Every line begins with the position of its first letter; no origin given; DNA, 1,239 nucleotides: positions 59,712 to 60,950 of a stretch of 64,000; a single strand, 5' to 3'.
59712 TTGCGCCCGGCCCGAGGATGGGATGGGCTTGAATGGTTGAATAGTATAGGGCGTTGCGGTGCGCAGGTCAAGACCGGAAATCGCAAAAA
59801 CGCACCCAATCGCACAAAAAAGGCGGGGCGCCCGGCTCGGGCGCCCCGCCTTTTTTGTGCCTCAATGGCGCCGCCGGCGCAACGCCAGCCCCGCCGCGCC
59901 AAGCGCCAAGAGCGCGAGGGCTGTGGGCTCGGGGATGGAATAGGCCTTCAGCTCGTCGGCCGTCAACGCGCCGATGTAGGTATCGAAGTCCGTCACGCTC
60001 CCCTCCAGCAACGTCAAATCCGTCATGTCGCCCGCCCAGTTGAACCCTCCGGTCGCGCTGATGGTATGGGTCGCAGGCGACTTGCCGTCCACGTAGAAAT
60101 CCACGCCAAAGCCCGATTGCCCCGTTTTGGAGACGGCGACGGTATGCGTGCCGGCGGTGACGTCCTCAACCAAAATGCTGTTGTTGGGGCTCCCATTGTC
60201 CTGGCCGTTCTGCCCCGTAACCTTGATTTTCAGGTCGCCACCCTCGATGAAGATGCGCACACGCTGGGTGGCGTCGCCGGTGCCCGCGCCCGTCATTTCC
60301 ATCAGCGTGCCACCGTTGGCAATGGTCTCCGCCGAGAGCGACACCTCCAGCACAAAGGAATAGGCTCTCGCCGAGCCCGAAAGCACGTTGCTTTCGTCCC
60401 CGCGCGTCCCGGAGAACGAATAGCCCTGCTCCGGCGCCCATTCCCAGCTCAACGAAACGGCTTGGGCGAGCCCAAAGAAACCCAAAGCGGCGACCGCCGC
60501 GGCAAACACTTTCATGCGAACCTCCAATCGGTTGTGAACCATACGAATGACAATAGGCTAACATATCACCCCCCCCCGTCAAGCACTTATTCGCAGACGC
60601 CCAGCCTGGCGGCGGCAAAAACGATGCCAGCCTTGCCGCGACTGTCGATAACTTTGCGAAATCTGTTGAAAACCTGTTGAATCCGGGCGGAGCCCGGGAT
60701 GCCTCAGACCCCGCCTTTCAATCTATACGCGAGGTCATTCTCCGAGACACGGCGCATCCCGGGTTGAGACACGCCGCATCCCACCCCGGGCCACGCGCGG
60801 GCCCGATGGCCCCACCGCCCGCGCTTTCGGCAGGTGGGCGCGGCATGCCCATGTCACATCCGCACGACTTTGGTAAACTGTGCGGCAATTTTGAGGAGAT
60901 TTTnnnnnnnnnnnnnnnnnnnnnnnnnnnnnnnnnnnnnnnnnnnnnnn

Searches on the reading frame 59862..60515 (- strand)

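Call 16: search_protein_families(library=pfam, proteins=[window:59862-60515:-])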
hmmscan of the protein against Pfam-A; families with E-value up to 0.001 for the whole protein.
window:59862-60515:- (217 aa): 1 family
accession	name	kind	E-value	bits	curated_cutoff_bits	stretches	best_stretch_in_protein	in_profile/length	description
PF07589.16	PEP-CTERM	-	2.5e-06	27.8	20.7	1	193-215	1-24/24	PEP-CTERM motif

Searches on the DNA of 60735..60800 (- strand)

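Call 54: search_dna_similar(query=window:60735-60800:-, collection=ecoli_genomes, mode=distant, max_evalue=10, max_rows=5)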
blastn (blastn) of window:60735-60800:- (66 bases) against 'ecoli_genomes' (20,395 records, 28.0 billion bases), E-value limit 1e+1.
No match.
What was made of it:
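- Tried and rejected: BLAST of the unit against E. coli genomes (call 54).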
